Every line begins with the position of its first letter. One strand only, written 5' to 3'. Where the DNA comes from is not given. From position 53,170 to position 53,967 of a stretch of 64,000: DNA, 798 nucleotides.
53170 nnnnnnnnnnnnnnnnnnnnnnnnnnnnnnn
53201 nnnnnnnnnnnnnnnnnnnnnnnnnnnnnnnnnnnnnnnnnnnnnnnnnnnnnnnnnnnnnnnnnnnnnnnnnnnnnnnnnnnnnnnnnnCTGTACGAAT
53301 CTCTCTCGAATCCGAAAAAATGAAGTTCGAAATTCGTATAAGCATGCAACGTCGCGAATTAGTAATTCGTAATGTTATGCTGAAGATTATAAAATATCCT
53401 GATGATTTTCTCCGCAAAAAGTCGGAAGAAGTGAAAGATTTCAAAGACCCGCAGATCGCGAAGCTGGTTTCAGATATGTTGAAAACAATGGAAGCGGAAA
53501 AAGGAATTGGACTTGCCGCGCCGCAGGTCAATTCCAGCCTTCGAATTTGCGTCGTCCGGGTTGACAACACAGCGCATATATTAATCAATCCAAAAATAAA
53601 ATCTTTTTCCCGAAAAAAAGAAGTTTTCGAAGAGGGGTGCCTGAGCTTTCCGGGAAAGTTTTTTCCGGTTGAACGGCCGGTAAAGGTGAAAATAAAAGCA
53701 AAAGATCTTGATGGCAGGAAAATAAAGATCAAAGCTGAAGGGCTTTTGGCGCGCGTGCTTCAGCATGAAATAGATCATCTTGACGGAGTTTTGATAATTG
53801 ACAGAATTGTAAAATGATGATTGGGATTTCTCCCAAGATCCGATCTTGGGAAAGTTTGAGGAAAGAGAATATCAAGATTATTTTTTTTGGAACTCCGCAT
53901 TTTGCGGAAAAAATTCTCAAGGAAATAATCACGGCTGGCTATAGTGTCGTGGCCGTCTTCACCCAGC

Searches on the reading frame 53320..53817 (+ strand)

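Call 23: search_protein_families(library=pfam, proteins=[window:53320-53817:+], max_evalue=0.001)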
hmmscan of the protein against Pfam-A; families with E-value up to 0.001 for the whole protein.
window:53320-53817:+ (165 aa): 1 family
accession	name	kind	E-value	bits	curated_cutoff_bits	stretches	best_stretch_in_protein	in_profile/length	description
PF01327.26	Pep_deformylase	-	1.2e-53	181.4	22.8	1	20-164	1-151/156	Polypeptide deformylase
